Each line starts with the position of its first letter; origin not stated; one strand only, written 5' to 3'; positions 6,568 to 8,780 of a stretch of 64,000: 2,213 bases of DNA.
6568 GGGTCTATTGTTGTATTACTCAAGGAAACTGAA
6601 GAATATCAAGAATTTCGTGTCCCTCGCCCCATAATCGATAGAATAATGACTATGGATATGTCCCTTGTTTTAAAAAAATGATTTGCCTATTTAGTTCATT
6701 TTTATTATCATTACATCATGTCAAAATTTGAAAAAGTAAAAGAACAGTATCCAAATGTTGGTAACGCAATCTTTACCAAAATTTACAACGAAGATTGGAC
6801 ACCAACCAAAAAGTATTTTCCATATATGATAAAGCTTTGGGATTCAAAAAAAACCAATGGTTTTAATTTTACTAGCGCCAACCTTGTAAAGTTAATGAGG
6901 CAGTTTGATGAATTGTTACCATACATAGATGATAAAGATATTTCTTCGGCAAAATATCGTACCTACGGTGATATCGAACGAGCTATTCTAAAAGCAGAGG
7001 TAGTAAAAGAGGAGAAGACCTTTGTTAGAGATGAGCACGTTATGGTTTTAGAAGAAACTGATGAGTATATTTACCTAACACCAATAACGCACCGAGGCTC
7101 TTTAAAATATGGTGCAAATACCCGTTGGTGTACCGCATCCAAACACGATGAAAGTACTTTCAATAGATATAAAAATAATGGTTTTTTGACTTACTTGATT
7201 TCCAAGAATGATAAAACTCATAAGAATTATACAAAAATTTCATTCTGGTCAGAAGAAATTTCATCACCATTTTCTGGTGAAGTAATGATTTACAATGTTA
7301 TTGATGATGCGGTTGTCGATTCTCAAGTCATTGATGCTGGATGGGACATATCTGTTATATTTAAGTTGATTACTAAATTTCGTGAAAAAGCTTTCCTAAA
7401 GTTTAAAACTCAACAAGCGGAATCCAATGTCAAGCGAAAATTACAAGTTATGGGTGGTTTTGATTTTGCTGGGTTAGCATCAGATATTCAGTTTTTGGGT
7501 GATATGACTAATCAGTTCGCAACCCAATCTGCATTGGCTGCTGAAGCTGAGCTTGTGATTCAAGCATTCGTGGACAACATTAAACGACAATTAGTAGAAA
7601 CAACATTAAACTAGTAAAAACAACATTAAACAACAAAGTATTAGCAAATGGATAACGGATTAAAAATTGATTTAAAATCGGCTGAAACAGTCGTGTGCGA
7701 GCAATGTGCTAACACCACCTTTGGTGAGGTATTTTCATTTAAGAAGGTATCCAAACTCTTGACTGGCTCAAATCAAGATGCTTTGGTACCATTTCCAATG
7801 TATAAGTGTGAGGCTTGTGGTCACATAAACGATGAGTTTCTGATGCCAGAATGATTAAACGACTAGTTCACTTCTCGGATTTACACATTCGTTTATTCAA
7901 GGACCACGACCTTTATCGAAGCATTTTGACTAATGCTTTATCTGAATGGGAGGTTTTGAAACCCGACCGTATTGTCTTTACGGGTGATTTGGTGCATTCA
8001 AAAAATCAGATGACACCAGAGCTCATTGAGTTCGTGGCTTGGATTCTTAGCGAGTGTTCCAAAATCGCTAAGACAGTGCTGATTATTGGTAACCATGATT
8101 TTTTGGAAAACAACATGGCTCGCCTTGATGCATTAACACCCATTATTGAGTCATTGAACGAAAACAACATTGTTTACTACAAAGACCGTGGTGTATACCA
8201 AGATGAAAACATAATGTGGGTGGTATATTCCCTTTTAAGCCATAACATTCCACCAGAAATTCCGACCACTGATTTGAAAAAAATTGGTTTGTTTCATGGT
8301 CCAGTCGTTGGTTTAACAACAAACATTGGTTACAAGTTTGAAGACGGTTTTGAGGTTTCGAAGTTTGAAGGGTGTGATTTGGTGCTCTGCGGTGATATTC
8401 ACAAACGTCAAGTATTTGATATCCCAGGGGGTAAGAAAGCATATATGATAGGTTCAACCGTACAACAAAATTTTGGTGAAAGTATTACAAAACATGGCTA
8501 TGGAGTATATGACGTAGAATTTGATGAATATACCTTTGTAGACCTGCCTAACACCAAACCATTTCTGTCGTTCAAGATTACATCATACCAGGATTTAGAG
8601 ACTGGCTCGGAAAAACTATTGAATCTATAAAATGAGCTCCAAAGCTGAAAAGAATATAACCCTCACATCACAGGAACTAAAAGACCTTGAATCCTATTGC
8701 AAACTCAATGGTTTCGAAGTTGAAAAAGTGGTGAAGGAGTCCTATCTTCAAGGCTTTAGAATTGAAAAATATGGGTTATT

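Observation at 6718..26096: Intragenomic paralog family with a W-C-[TI]-[AG] core, two members fused to leucine-rich repeats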

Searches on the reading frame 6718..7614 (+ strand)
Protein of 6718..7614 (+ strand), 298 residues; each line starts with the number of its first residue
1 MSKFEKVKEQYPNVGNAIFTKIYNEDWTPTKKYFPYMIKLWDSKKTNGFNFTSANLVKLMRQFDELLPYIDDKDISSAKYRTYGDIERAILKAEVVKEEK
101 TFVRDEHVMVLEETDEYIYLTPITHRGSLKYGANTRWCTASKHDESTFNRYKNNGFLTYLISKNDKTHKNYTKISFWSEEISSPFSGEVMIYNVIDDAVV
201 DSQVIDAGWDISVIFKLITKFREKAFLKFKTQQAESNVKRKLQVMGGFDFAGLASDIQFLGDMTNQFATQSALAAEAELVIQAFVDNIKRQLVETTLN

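Call 3: search_protein_families(library=pfam, proteins=[window:6718-7614:+], max_evalue=1)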
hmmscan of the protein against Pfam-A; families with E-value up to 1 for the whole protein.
window:6718-7614:+ (298 aa): 0 families

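Call 4: search_protein_families(library=phrogs, proteins=[window:6718-7614:+], max_evalue=0.1)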
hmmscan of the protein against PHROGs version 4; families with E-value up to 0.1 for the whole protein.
window:6718-7614:+ (298 aa): 3 families
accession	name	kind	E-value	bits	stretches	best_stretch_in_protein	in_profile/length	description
phrog_17056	-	unknown function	9.3e-08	32.8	1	106-171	120-188/420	-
phrog_28193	-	unknown function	6.6e-06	26.2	1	92-169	88-170/681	-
phrog_33412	-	unknown function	0.052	14.4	0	152-215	30-92/140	-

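Call 11: find_homologous_proteins(query=window:6718-7614:+, max_evalue=0.001)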
Query window:6718-7614:+ (298 aa): 200 proteins with E <= 0.001 among 1015 candidates; the best 120 are listed.
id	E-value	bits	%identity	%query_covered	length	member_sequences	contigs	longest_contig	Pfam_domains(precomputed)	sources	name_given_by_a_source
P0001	8.6e-193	657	98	100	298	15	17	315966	-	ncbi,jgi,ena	jgi:hypothetical protein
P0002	6.0e-171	585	86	100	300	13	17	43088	-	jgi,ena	jgi:hypothetical protein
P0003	1.9e-166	570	83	100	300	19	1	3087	-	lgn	-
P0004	5.9e-166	569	83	100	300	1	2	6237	-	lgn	-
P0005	4.9e-165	566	83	100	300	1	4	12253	-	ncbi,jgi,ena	-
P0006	6.7e-165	565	82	100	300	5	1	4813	-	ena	-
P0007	7.0e-165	565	83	100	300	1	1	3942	-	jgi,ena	jgi:hypothetical protein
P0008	1.3e-164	565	83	100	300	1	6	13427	-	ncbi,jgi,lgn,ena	-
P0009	7.8e-164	562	83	100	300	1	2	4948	-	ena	-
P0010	1.1e-163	561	82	100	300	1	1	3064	-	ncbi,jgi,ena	jgi:hypothetical protein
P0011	1.1e-163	561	82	100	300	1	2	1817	-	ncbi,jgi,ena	jgi:hypothetical protein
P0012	1.2e-162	558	82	100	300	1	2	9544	-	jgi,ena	jgi:hypothetical protein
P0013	1.7e-161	554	81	100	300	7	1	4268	-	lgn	-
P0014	2.2e-159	547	79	100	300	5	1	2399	-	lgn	-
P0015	3.4e-143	494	73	98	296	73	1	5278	-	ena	-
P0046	9.1e-59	217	47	74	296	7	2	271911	-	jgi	jgi:hypothetical protein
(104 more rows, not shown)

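Call 23: predict_structure(alignment_id=A1)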
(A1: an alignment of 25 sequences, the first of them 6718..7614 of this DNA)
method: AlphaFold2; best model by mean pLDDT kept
length: 298 residues; sequences in the alignment: 25
mean_pLDDT: 88.0   pTM: 0.63
mean pLDDT of the five models: 88.0, 85.9, 85.8, 85.8, 85.4
residues with pLDDT >= 90: 165; 70-90: 120; 50-70: 12; < 50: 1
segments of 3 or more residues with pLDDT < 50: none
pLDDT, mean of each block of 10 residues (from residue 1): 90 93 94 94 89 94 94 90 92 83 90 95 88 74 82 90 88 90 82 89 91 94 93 91 87 89 68 86 89 73
secondary structure, 60 per line:
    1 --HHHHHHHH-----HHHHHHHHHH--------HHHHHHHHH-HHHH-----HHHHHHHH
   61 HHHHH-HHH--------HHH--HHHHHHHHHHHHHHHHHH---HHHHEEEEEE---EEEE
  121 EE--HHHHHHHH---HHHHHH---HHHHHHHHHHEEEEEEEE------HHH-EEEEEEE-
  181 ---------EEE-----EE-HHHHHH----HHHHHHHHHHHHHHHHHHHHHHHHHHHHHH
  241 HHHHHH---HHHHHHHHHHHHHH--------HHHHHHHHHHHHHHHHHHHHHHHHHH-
elements in order: H3-10 H16-25 H34-42 H44-47 H53-65 H83-100 H104-107 E108-113 E117-122 H125-132 H136-141 H145-154 E155-162 E173-179 E190-192 H201-206 H211-246 H250-263 H272-297

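Call 41: fold_search(model_id=the predicted structure, library=viral)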
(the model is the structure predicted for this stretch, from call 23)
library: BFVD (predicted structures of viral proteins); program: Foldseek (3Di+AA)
matches with E <= 10: 435; with E <= 0.001: 20
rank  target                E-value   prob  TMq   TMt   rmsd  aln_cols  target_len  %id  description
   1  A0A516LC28            1.6e-10  1.00  0.30  0.17  13.1       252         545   15  (no name in the UniProt tables at hand)
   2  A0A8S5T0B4            3.3e-09  1.00  0.34  0.21   9.4       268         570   15  Uncharacterized protein [Myoviridae sp. ctWb16]
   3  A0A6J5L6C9            4.2e-09  1.00  0.28  0.23  19.7       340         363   16  Uncharacterized protein [uncultured Caudovirales phage]
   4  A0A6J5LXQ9            4.0e-08  1.00  0.28  0.32  12.4       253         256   15  Uncharacterized protein [uncultured Caudovirales phage]
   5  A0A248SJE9            5.0e-08  1.00  0.33  0.39   7.6       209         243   19  (no name in the UniProt tables at hand)
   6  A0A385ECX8            1.7e-07  1.00  0.28  0.32  11.7       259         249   15  Uncharacterized protein [Caulobacter phage CcrBL9]
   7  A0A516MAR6            3.0e-07  1.00  0.29  0.12  21.8       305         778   18  (no name in the UniProt tables at hand)
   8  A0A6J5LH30            3.6e-07  1.00  0.33  0.20  12.2       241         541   16  Uncharacterized protein [uncultured Caudovirales phage]
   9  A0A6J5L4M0            4.8e-07  1.00  0.27  0.20  11.7       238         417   16  Uncharacterized protein [uncultured Caudovirales phage]
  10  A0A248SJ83            7.2e-07  1.00  0.35  0.21  15.6       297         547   15  (no name in the UniProt tables at hand)
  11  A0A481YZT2            7.2e-07  1.00  0.29  0.27  11.8       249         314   14  Uncharacterized protein [Marseillevirus LCMAC202]
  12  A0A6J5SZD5            1.1e-06  1.00  0.29  0.17  15.3       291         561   20  Uncharacterized protein [uncultured Caudovirales phage]
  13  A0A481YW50            1.5e-06  1.00  0.30  0.14  15.8       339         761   14  glutamate--tRNA ligase [Marseillevirus LCMAC201]
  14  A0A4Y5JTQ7            1.6e-06  1.00  0.29  0.19  18.4       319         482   15  Structural protein [Pseudomonas phage vB_PaeM_PA5oct]
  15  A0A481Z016            1.9e-06  1.00  0.28  0.12  12.0       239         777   15  Ankyrin repeat protein [Marseillevirus LCMAC202]
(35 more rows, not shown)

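Call 61: find_encoding_contigs(protein=P0046, flank=8000, max_places=2)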
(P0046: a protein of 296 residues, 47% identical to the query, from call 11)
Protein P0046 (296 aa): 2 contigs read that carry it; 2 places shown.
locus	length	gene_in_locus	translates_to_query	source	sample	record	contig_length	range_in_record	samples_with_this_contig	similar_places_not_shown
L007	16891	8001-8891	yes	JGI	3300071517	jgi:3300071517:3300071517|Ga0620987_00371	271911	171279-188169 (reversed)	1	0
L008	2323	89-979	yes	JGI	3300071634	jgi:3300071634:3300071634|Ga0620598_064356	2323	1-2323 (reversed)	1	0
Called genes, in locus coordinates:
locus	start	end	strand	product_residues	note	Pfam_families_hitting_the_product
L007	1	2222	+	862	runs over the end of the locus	-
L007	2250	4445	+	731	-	-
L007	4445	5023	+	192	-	-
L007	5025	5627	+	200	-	-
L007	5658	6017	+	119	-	-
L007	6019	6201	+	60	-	-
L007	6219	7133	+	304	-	PF08275:DNAG_N (faint)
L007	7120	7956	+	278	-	-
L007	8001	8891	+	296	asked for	-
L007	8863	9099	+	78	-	-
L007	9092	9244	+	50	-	-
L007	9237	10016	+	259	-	PF00149:Metallophos, PF12850:Metallophos_2 (weak)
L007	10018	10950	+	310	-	-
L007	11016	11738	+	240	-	-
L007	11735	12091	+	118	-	-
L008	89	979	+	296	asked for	-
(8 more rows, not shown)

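Call 76: search_protein_families(library=ncbifam, proteins=[window:6718-7614:+], max_evalue=1)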
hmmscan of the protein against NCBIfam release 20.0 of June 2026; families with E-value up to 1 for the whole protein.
window:6718-7614:+ (298 aa): 0 families

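Call 98: search_protein_families(library=padloc, proteins=[window:6718-7614:+], max_evalue=0.1)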
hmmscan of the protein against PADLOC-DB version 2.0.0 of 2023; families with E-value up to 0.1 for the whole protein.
window:6718-7614:+ (298 aa): 0 families

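Call 99: search_solved_structures(query=A1, max_evalue=5)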
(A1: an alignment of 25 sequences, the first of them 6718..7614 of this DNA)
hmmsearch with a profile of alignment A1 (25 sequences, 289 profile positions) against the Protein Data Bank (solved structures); distinct sequences matched with E-value up to 5: 0.

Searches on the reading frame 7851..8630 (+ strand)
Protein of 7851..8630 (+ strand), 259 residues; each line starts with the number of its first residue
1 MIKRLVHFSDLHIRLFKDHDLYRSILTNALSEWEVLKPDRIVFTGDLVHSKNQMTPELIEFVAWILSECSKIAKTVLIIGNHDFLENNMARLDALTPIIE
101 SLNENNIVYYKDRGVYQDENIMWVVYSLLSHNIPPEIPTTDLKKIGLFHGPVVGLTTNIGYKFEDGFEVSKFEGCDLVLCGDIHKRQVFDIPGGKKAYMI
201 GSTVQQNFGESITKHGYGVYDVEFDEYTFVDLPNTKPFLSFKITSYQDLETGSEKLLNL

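Call 35: search_protein_families(library=pfam, proteins=[window:7851-8630:+], max_evalue=0.001)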
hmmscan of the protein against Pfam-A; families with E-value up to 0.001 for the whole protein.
window:7851-8630:+ (259 aa): 2 families
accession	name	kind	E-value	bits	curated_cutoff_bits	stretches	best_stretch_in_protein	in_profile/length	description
PF00149.33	Metallophos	-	1.8e-11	45.3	21.5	1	4-185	2-190/191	Calcineurin-like phosphoesterase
PF12850.12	Metallophos_2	-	3.7e-06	27.5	27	1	4-212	2-144/154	Calcineurin-like phosphoesterase superfamily domain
